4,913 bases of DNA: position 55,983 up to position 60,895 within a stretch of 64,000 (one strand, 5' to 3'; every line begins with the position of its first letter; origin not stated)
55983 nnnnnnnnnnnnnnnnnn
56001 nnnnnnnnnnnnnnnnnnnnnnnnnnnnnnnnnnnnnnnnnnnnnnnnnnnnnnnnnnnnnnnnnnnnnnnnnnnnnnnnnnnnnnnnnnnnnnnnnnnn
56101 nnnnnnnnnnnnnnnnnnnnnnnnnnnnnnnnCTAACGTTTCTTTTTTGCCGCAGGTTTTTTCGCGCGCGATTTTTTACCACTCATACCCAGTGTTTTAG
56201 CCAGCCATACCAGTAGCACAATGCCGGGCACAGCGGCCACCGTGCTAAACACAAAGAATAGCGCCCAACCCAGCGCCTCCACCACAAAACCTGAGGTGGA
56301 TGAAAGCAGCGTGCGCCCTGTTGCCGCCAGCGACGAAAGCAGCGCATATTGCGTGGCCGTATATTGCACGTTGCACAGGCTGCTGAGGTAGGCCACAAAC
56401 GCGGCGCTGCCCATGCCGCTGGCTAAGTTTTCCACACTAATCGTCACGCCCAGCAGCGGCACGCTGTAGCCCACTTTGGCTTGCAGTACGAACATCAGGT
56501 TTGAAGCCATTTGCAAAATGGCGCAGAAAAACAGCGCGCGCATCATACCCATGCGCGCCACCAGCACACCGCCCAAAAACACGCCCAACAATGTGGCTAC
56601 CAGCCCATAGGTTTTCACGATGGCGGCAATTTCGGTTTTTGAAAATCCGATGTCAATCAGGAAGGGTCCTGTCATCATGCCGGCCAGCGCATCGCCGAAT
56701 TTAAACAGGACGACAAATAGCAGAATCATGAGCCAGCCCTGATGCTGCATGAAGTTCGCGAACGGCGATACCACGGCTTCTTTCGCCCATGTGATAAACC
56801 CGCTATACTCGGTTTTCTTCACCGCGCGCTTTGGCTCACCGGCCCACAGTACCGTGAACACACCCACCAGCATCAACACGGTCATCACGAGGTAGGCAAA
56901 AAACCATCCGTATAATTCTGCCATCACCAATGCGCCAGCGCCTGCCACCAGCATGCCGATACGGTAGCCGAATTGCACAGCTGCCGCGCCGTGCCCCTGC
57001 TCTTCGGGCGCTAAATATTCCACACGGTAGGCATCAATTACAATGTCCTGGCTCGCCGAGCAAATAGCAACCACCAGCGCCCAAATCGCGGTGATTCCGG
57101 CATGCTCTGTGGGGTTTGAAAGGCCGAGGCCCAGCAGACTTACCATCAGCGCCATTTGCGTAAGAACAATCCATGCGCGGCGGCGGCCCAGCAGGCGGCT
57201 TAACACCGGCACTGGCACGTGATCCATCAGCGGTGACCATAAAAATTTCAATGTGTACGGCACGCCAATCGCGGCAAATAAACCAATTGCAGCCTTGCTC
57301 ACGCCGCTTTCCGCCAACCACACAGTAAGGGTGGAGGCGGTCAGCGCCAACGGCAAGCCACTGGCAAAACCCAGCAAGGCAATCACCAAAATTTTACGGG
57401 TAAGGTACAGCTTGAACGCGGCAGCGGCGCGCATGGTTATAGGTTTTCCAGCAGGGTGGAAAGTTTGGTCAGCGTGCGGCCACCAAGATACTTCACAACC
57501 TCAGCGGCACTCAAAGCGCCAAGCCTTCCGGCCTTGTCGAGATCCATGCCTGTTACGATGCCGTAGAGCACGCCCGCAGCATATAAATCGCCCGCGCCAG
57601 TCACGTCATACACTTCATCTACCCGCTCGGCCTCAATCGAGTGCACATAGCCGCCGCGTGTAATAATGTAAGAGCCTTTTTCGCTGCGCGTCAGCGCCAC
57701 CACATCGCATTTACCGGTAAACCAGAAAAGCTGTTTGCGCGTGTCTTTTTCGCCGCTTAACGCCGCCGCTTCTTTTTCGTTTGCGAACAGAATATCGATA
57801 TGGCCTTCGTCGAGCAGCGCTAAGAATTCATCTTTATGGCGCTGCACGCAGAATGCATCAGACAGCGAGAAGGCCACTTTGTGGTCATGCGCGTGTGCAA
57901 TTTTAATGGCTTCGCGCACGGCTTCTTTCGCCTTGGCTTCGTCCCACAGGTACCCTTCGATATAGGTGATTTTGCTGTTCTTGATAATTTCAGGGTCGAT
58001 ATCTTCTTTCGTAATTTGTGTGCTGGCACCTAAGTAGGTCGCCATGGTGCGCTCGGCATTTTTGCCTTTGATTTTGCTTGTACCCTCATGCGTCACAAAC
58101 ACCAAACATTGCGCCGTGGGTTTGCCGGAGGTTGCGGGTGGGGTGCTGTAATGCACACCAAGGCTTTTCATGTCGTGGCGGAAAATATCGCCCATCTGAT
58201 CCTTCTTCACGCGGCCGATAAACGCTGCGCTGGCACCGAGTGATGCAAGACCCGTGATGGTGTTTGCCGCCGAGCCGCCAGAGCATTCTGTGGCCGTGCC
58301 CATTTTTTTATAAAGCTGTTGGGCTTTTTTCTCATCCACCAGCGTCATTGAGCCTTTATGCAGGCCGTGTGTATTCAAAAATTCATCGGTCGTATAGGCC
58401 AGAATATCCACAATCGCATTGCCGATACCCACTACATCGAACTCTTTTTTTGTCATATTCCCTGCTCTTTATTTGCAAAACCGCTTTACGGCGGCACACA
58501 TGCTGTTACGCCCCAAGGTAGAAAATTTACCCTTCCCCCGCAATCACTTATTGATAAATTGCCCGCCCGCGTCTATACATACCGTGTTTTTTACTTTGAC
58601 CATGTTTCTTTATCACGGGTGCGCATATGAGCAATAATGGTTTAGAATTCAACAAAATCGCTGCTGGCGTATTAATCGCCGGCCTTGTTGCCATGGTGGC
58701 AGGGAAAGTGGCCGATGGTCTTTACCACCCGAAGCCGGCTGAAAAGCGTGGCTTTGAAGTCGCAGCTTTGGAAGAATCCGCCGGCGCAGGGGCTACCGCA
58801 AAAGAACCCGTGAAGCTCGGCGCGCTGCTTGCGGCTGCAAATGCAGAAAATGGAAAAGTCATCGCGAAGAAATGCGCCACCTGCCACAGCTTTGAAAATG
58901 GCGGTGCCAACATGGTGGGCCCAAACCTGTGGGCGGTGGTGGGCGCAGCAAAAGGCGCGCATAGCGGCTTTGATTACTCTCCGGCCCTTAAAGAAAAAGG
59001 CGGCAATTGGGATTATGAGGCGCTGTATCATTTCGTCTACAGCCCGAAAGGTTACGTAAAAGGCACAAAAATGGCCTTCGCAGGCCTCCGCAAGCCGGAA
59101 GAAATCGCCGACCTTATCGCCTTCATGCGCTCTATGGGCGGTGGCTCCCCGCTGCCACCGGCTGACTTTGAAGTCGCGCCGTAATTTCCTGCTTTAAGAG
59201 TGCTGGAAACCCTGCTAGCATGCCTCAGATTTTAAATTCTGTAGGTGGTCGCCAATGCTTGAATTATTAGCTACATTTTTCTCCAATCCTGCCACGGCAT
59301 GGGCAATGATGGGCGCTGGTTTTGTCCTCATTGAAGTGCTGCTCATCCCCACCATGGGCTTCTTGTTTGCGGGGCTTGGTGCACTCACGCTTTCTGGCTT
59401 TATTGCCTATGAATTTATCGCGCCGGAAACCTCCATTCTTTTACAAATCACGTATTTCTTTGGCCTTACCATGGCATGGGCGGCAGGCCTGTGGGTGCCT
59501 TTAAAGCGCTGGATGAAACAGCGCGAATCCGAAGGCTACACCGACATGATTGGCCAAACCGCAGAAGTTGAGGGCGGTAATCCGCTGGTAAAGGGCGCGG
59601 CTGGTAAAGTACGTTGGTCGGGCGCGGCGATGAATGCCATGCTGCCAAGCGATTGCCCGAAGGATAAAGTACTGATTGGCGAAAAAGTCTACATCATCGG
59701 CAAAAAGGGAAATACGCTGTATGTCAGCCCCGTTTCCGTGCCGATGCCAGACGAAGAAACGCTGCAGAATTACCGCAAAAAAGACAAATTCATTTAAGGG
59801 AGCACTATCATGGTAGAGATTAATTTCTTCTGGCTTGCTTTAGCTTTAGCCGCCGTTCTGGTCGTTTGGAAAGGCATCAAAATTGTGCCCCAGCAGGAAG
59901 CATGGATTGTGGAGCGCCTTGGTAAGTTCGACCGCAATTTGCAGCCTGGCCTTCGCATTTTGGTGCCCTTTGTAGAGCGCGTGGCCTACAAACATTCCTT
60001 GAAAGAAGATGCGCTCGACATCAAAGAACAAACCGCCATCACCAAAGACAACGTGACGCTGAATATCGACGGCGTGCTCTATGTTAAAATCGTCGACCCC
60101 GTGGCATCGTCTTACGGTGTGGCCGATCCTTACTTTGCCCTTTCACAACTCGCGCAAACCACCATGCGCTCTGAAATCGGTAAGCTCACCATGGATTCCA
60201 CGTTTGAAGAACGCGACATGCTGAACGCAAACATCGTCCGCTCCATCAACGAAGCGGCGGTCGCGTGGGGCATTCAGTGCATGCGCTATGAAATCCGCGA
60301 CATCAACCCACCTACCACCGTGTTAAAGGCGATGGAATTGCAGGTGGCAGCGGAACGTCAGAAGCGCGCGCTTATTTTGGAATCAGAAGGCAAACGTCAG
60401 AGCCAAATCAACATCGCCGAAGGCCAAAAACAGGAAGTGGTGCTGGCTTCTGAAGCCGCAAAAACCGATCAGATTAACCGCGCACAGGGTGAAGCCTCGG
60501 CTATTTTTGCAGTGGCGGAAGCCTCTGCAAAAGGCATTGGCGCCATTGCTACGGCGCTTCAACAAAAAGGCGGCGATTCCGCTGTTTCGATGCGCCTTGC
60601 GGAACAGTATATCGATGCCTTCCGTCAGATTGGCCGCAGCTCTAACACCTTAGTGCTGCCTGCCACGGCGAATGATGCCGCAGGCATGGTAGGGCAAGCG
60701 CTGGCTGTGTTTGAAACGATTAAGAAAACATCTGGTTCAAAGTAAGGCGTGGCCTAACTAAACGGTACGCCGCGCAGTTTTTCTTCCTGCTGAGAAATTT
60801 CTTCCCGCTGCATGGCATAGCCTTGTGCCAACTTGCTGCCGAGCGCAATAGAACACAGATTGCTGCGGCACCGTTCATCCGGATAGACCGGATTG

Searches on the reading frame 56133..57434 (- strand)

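Call 66: search_protein_families(library=pfam, proteins=[window:56133-57434:-], max_evalue=0.00001)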
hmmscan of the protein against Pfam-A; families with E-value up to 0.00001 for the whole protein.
window:56133-57434:- (433 aa): 2 families
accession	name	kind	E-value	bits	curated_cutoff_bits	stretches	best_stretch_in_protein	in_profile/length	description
PF07690.21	MFS_1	-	2.1e-21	76.7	33.4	2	19-242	2-214/347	Major Facilitator Superfamily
PF13000.13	Acatn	-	1.8e-12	47.1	23.7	1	18-165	5-171/546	Acetyl-coenzyme A transporter 1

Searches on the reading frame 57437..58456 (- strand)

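Call 66: search_protein_families(library=pfam, proteins=[window:57437-58456:-], max_evalue=0.00001)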
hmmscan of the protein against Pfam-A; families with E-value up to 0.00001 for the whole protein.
window:57437-58456:- (339 aa): 1 family
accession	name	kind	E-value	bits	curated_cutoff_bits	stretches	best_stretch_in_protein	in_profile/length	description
PF00294.29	PfkB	-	6.7e-46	157.4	25.8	1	47-328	24-297/302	pfkB family carbohydrate kinase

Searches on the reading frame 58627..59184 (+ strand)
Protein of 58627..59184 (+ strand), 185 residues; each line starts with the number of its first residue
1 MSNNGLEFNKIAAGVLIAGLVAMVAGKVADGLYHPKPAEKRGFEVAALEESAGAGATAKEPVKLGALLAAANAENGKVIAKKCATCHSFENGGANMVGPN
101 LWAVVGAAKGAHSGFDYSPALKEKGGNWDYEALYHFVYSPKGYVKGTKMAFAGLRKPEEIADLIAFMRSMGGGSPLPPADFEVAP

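Call 50: search_protein_families(library=pfam, proteins=[window:58627-59184:+], max_evalue=0.0001)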
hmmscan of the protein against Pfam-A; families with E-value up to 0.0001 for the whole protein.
window:58627-59184:+ (185 aa): 2 families
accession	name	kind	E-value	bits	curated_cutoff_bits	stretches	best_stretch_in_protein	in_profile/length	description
PF00034.26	Cytochrom_C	-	7.3e-09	37.3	21.3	1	73-170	1-89/90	Cytochrome c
PF13442.11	Cytochrome_CBB3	-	7.1e-05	23.5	27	0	76-167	7-68/68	Cytochrome C oxidase, cbb3-type, subunit III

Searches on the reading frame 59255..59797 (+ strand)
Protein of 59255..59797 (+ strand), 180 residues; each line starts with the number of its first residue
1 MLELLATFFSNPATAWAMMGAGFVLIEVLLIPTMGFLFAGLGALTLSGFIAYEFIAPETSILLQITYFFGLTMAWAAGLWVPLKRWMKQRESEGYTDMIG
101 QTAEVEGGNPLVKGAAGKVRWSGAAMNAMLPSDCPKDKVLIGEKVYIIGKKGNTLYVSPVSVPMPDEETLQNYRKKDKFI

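Call 50: search_protein_families(library=pfam, proteins=[window:59255-59797:+], max_evalue=0.0001)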
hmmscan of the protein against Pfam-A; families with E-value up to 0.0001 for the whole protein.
window:59255-59797:+ (180 aa): 1 family
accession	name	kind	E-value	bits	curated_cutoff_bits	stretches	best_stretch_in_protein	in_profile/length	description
PF01957.25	NfeD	-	8.7e-05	23.1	29.1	0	97-159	3-57/57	NfeD-like C-terminal, partner-binding domain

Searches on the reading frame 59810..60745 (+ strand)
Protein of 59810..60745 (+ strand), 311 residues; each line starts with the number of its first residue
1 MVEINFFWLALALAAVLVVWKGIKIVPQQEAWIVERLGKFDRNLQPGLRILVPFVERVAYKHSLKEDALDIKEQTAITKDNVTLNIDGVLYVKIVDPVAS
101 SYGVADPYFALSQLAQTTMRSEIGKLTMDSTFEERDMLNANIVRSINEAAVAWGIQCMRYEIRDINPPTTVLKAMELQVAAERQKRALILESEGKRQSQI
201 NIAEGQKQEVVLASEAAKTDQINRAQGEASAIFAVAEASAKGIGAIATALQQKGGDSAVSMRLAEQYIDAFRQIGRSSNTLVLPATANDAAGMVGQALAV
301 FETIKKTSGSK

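Call 50: search_protein_families(library=pfam, proteins=[window:59810-60745:+], max_evalue=0.0001)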
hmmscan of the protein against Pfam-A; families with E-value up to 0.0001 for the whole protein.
window:59810-60745:+ (311 aa): 2 families
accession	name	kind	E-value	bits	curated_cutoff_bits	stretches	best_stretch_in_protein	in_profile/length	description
PF01145.31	Band_7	-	1e-32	114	23.6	1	24-194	1-174/176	SPFH domain / Band 7 family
PF16200.10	Band_7_C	-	4.8e-23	81.4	29.1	1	245-306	2-63/63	C-terminal region of band_7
